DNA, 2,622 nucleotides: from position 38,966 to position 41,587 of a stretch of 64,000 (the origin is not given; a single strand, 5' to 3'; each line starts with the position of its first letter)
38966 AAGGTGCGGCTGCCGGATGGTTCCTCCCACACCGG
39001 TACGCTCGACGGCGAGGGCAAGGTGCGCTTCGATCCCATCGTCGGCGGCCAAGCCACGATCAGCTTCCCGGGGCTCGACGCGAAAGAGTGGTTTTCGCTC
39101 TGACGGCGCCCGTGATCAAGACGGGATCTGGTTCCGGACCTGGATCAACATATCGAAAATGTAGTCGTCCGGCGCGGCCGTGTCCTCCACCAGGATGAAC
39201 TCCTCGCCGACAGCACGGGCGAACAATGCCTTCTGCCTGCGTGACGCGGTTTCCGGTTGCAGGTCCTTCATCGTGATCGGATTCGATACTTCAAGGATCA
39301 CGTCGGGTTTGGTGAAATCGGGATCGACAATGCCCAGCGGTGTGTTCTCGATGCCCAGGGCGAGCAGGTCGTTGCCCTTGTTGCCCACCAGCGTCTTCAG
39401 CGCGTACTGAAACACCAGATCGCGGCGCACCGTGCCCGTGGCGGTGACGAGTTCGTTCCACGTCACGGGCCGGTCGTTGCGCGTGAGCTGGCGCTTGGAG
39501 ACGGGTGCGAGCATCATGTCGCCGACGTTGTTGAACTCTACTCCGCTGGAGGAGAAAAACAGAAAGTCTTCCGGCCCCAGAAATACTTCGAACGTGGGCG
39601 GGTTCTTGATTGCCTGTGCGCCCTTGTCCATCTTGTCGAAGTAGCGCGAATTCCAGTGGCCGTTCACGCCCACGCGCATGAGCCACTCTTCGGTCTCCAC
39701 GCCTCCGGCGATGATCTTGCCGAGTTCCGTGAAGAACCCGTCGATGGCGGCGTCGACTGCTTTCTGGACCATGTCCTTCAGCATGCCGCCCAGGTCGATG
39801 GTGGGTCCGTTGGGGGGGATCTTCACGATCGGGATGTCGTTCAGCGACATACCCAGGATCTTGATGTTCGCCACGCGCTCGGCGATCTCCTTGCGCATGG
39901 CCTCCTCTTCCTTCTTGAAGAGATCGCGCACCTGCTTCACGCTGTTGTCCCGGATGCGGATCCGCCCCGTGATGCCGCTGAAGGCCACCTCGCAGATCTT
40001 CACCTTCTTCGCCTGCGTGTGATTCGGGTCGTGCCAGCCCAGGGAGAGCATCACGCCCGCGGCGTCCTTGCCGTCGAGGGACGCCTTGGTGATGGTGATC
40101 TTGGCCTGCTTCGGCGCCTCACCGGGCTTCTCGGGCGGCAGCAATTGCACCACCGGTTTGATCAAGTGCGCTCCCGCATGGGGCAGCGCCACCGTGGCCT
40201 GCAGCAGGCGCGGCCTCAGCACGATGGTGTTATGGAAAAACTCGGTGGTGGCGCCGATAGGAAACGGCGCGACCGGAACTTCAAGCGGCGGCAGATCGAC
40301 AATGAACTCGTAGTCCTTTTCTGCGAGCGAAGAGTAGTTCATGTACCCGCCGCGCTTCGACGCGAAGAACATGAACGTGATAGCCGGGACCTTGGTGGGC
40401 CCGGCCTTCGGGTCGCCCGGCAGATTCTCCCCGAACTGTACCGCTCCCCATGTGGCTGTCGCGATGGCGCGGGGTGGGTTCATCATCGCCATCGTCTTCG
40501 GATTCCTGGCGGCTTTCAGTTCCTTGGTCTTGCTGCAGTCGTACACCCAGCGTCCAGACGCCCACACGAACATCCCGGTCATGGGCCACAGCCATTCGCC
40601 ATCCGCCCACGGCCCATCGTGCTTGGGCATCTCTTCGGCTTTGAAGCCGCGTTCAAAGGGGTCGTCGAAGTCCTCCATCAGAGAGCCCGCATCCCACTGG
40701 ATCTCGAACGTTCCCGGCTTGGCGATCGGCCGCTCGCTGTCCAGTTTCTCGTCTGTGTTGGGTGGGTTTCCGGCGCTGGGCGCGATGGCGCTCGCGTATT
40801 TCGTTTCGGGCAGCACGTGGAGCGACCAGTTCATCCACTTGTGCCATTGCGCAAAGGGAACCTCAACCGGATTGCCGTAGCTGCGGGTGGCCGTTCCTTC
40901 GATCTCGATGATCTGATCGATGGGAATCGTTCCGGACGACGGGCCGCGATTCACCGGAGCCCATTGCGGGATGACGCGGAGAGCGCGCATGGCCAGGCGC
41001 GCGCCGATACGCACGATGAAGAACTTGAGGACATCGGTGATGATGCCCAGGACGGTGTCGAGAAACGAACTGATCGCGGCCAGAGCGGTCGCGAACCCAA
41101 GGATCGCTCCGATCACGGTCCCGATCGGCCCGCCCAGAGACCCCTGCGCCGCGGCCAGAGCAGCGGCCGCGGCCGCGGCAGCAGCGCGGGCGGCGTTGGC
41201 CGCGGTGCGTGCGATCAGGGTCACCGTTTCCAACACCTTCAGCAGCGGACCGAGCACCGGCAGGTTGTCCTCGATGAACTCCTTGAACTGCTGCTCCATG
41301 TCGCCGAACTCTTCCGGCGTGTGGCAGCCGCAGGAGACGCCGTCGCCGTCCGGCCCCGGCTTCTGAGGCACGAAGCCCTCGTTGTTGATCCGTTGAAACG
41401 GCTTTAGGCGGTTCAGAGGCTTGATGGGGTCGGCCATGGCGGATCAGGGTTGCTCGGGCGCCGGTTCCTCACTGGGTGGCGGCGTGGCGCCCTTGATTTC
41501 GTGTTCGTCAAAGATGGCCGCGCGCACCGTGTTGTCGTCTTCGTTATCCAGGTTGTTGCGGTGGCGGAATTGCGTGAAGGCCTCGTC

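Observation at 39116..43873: Orphan three-gene operon: LysM/PG-binding protein, split OmpA-like/PG-binding protein, and a 773-aa family-less protein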

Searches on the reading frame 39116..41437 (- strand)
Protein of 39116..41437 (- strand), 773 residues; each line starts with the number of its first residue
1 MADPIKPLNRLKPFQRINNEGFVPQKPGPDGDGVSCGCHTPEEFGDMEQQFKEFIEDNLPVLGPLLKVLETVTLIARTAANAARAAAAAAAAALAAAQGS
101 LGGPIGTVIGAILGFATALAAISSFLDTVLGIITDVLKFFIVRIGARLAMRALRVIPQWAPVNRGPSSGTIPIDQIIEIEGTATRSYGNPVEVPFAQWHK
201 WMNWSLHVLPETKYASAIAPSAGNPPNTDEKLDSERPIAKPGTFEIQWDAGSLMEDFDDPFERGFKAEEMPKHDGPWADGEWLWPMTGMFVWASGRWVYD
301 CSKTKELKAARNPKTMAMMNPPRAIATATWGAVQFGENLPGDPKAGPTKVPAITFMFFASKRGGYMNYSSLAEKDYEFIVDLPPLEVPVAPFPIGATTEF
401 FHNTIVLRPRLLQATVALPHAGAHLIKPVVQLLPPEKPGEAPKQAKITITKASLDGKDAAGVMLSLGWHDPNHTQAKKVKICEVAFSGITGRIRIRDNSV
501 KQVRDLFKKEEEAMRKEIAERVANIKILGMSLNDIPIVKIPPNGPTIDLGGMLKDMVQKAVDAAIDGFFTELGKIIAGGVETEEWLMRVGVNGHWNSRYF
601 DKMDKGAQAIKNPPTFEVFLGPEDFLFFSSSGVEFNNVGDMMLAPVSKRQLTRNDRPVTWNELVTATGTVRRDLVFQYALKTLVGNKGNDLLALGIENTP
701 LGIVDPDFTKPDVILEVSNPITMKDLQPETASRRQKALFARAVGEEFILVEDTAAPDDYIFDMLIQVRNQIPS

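Call 3: search_protein_families(library=pfam, proteins=[window:39116-41437:-], max_evalue=1)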
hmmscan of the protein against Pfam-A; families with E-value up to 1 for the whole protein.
window:39116-41437:- (773 aa): 2 families
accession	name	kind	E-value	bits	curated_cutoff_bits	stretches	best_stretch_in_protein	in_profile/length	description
PF20721.2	C19orf12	-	0.18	12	30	1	87-134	45-92/163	C19orf12-like protein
PF02382.20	RTX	-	0.46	10.5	26.8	1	46-117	47-116/311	N-terminal domain in RTX protein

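Call 4: search_protein_families(library=ncbifam, proteins=[window:39116-41437:-], max_evalue=1)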
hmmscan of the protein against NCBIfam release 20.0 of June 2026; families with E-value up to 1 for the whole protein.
window:39116-41437:- (773 aa): 0 families

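Call 5: search_protein_families(library=padloc, proteins=[window:39116-41437:-], max_evalue=1)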
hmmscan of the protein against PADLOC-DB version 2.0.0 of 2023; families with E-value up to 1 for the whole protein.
window:39116-41437:- (773 aa): 0 families

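Call 6: search_protein_families(library=phrogs, proteins=[window:39116-41437:-], max_evalue=1)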
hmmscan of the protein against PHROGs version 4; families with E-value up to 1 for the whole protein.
window:39116-41437:- (773 aa): 8 families
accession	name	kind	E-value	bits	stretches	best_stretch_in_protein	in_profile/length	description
phrog_58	-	tail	0.00023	20.6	1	47-141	557-668/1544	tail length tape measure protein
phrog_1272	-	tail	0.0013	17.5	1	57-134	592-684/1606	tail length tape measure protein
phrog_971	-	lysis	0.0093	15.6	1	52-121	463-536/1338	endolysin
phrog_28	-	tail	0.011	15.3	1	59-129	624-680/1228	tail length tape measure protein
phrog_167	-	tail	0.034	12.8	1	63-128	654-725/1555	tail length tape measure protein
phrog_2335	-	tail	0.68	8.7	0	72-123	770-841/1536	tail length tape measure protein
phrog_6922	-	unknown function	0.87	9.1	0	93-114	346-367/768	-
phrog_1068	-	tail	0.97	9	0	52-143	341-444/706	tail length tape measure protein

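Call 7: search_solved_structures(query=window:39116-41437:-, max_evalue=10)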
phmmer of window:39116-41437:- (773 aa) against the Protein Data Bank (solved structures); distinct sequences matched with E-value up to 10: 1.
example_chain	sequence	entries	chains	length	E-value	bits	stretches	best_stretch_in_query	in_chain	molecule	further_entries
8ptl_A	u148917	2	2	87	7.9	8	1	82-149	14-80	Paired mesoderm homeobox protein 2B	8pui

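Call 8: find_homologous_proteins(query=window:39116-41437:-, max_evalue=0.001)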
Query window:39116-41437:- (773 aa): 71 proteins with E <= 0.001 among 8000 candidates.
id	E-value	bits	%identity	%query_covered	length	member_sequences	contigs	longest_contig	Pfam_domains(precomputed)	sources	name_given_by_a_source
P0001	0.0e+0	1601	89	100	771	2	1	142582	-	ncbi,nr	ncbi:MAG: hypothetical protein SFV54_02105 [Bryobacteraceae bacterium]|nr:hypothetical protein [Bryo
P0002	0.0e+0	1041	62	100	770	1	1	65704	-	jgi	jgi:hypothetical protein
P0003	4.6e-297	1006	59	100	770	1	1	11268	-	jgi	jgi:hypothetical protein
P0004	6.6e-293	992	59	100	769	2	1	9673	-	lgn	-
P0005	4.5e-234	798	51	100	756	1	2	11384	-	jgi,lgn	-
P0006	2.6e-228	779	47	100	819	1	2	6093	-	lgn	-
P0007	7.7e-225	767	49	99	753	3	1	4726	-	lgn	-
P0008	3.8e-222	758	48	100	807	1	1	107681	-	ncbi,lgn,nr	ncbi:MAG: hypothetical protein JSU00_29440 [Acidobacteria bacterium]|nr:hypothetical protein [Acidob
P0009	1.4e-215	736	48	100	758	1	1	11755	-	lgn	-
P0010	1.1e-214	733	46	100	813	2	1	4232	-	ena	-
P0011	5.4e-213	728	48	99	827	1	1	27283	-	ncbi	-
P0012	1.3e-210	720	46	100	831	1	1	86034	-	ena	-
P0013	1.7e-210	720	48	100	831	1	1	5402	-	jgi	-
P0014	2.6e-208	712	47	100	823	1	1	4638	-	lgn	-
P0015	1.2e-200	687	45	100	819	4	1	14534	-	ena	-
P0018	1.1e-196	674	45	100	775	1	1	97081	-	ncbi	ncbi:MAG: hypothetical protein ACKVX7_17465 [Planctomycetota bacterium]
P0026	3.2e-177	610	41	100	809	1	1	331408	-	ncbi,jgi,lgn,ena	jgi:hypothetical protein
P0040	2.8e-155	537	39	100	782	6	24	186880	-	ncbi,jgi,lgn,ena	ncbi:MAG: hypothetical protein U1E86_19120 [Burkholderiaceae bacterium]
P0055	2.7e-121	425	34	99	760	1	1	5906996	-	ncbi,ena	-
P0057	2.2e-111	392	34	99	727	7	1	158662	-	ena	-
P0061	1.1e-102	363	34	91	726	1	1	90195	-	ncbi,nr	ncbi:MAG: hypothetical protein H6825_10830 [Planctomycetes bacterium]|nr:hypothetical protein [Planc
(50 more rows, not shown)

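Call 12: find_encoding_contigs(protein=P0055, flank=10000, max_places=2)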
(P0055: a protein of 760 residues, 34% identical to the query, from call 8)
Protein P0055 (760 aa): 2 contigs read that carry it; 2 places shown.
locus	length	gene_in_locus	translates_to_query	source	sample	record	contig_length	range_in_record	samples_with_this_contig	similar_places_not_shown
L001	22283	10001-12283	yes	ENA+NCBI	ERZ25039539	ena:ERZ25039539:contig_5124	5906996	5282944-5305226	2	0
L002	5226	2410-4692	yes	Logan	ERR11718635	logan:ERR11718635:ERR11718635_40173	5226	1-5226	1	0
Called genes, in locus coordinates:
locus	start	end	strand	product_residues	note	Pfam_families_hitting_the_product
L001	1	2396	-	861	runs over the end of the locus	PF02739:5_3_exonuc_N, PF01367:5_3_exonuc, PF22619:DNA_polI_exo1 (weak), PF00476:DNA_pol_A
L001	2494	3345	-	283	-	PF13428:TPR_14 (faint), PF07719:TPR_2 (faint), PF13424:TPR_12 (faint), PF14559:TPR_19 (faint), PF21033:RMD1-3 (faint), PF13371:TPR_9 (faint), PF00515:TPR_1 (weak), PF13432:TPR_16 (weak), +4 more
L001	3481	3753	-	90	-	-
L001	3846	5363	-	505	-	PF03747:ADP_ribosyl_GH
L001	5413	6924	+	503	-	PF01979:Amidohydro_1, PF07969:Amidohydro_3 (weak), PF01979:Amidohydro_1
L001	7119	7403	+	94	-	-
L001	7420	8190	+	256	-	-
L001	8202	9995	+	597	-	PF00691:OmpA (weak)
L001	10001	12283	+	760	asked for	-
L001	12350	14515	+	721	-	PF14871:GHL6, PF02638:GHL10 (weak), PF08532:Glyco_hydro_42M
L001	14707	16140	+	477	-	PF00324:AA_permease, PF13520:AA_permease_2, PF13906:AA_permease_C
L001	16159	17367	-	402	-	PF00144:Beta-lactamase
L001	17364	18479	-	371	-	PF00144:Beta-lactamase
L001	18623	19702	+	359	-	PF13480:Acetyltransf_6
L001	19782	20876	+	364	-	PF01408:GFO_IDH_MocA, PF02894:GFO_IDH_MocA_C, PF22725:GFO_IDH_MocA_C3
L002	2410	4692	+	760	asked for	-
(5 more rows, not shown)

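Call 13: find_encoding_contigs(protein=P0040, flank=10000, max_places=2)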
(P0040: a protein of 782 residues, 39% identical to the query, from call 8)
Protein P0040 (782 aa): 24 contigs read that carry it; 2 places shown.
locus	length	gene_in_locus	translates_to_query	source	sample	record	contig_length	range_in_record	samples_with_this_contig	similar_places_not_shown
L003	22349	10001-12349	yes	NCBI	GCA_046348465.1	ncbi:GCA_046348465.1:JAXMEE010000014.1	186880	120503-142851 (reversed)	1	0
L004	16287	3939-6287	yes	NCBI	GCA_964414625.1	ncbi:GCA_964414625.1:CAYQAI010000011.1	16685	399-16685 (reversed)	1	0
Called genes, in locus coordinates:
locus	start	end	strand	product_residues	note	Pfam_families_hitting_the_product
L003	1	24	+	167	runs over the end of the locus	-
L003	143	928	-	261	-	PF13672:PP2C_2, PF07228:SpoIIE (faint)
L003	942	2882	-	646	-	PF00498:FHA, PF20232:T6SS_FHA_C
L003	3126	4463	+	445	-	PF00691:OmpA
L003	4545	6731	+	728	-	PF00656:Peptidase_C14, PF02493:MORN (weak)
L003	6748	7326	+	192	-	PF00691:OmpA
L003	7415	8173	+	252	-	-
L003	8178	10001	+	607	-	-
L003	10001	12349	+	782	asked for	-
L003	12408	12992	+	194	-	-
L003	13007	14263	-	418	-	-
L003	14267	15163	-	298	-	-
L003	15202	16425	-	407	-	PF13665:Tox-PAAR-like, PF15635:Tox-GHH2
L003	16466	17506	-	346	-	PF08545:ACP_syn_III (weak)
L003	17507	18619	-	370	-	PF09937:DUF2169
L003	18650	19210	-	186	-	PF20093:DUF6484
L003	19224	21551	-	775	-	PF05954:Phage_GPD, PF04717:Phage_base_V, PF22178:Gp5_trimer_C, PF06715:Gp5_C (faint), PF22178:Gp5_trimer_C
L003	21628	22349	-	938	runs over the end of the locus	PF00004:AAA, PF13191:AAA_16, PF23569:NBD_SMAX1, PF17871:AAA_lid_9, PF00004:AAA (weak), PF07724:AAA_2, PF07728:AAA_5, PF10431:ClpB_D2-small, +7 more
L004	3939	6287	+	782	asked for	-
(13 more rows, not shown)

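Call 14: find_encoding_contigs(protein=P0018, flank=10000, max_places=1)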
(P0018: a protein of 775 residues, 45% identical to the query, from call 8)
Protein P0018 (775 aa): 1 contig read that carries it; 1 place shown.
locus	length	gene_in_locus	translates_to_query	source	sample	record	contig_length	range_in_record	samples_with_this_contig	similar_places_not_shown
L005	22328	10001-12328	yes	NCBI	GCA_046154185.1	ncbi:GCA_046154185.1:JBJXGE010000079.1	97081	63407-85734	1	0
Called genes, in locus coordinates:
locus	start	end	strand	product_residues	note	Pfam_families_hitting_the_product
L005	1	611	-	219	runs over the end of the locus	-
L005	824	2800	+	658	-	PF00183:HSP90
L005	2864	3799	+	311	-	-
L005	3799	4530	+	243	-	-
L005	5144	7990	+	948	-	-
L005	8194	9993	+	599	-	PF00691:OmpA (weak)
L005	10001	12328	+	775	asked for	-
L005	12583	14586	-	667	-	PF02727:Cu_amine_oxidN2 (weak), PF02728:Cu_amine_oxidN3, PF01179:Cu_amine_oxid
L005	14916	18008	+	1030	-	PF04542:Sigma70_r2, PF04545:Sigma70_r4, PF08281:Sigma70_r4_2, PF02369:Big_1 (faint), PF13620:CarboxypepD_reg, PF13715:CarbopepD_reg_2 (faint), PF22904:NOMO1-like_2nd (faint), PF13620:CarboxypepD_reg (weak), +1 more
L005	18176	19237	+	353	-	PF09937:DUF2169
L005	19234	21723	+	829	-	PF13646:HEAT_2 (weak)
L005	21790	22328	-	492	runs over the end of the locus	PF00199:Catalase, PF06628:Catalase-rel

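Call 15: find_encoding_contigs(protein=P0061, flank=10000, max_places=1)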
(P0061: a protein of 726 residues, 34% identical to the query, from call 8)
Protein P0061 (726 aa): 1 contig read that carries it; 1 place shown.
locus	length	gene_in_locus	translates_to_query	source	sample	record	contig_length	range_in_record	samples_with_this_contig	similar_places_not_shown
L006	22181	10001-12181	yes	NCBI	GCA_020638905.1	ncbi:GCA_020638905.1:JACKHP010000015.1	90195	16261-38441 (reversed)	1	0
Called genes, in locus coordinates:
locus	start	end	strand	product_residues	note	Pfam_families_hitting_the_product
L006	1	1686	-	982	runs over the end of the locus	PF01839:FG-GAP (weak), PF13517:FG-GAP_3 (weak), PF01839:FG-GAP (weak)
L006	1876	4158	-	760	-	PF02369:Big_1 (faint), PF00775:Dioxygenase_C (faint), PF15976:CooC_C (faint), PF25020:TTR_TEN1-4 (faint), PF10670:DUF4198 (faint), PF13715:CarbopepD_reg_2 (faint), PF13620:CarboxypepD_reg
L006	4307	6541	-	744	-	PF00270:DEAD, PF00271:Helicase_C, PF16124:RecQ_Zn_bind, PF09382:RQC, PF00570:HRDC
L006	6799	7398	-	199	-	-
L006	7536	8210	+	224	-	-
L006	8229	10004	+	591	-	PF00691:OmpA (weak), PF01471:PG_binding_1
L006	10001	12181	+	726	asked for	-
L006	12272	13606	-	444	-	PF13517:FG-GAP_3 (faint), PF01839:FG-GAP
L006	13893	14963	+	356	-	PF02607:B12-binding_2, PF02310:B12-binding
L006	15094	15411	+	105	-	PF07386:DUF1499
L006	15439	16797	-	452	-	-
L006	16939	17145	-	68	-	PF00313:CSD, PF08206:OB_RNB (weak)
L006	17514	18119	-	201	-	PF05643:GNA1162-like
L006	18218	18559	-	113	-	PF16068:DUF4810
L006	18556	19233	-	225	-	PF03783:CsgG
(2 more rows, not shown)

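Call 20: predict_structure(alignment_id=A1)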
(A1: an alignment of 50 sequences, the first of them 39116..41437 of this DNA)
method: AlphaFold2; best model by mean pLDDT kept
length: 773 residues; sequences in the alignment: 50
mean_pLDDT: 87.0   pTM: 0.87
mean pLDDT of the five models: 87.0, 85.5, 84.6, 84.2, 83.8
residues with pLDDT >= 90: 434; 70-90: 263; 50-70: 58; < 50: 18
segments of 3 or more residues with pLDDT < 50: 101-110, 394-396
pLDDT, mean of each block of 10 residues (from residue 1): 83 97 92 91 86 87 82 82 74 63 46 61 82 87 90 92 77 94 96 92 96 94 84 94 95 78 93 85 94 97 84 93 97 89 80 97 89 97 77 53 58 91 93 87 95 95 95 91 97 75 84 88 80 75 73 82 88 76 89 95 88 94 97 92 93 92 90 94 80 89 96 96 97 96 91 94 97 84
secondary structure, 60 per line:
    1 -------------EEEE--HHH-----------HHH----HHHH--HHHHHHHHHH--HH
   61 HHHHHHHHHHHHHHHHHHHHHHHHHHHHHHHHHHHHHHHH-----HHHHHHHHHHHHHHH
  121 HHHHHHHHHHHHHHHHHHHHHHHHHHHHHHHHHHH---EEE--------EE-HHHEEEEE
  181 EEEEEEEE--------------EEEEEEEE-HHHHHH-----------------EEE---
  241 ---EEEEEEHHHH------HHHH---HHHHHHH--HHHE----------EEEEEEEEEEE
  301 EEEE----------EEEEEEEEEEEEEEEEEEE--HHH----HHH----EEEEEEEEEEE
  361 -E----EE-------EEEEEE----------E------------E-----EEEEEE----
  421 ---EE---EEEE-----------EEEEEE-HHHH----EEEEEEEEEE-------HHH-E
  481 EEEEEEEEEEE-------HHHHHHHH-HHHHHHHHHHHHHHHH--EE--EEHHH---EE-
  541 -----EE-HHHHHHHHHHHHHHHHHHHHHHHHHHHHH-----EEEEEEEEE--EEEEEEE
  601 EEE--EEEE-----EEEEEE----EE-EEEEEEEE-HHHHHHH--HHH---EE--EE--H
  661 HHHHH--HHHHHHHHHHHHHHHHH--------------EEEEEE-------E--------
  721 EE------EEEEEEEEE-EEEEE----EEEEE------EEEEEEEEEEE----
elements in order (helices of 4 or more, strands of 3 or more residues): E14-17 H41-44 H47-56 H59-100 H106-155 E159-161 E176-188 E203-210 H212-217 E235-237 E244-249 H250-253 H260-263 H267-273 E290-304 E315-333 E350-360 E376-381 E411-416 E429-432 E444-449 H451-454 E459-468 E480-491 H499-506 H508-523 H549-577 E583-591 E594-603 E606-609 E615-620 E628-635 H637-643 H660-665 H668-684 E699-704 E729-737 E739-743 E748-752 E759-769

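Call 21: find_encoding_contigs(protein=P0026, flank=10000, max_places=1)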
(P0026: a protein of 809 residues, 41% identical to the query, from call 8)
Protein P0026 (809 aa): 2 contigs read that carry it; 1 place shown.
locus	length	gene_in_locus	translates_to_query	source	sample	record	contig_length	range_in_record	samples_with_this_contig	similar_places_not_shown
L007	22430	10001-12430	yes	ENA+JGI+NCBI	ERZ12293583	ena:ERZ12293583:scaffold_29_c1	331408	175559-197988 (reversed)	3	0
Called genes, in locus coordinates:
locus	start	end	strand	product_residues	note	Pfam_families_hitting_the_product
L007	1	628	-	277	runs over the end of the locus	PF02798:GST_N, PF13417:GST_N_3 (weak), PF13409:GST_N_2, PF13410:GST_C_2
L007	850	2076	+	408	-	PF06850:PHB_depo_C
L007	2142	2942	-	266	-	-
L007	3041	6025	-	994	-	-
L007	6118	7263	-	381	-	PF02515:CoA_transf_3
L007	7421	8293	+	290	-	-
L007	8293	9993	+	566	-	-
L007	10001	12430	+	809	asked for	-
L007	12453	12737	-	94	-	-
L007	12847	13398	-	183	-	PF13503:DUF4123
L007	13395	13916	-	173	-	-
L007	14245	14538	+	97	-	PF04023:FeoA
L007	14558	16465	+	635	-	PF01926:MMR_HSR1, PF02421:FeoB_N, PF07670:Gate, PF07664:FeoB_C, PF07670:Gate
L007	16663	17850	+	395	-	PF00108:Thiolase_N, PF00109:ketoacyl-synt (weak), PF02803:Thiolase_C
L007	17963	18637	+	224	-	PF13489:Methyltransf_23, PF08241:Methyltransf_11, PF08242:Methyltransf_12 (weak), PF13649:Methyltransf_25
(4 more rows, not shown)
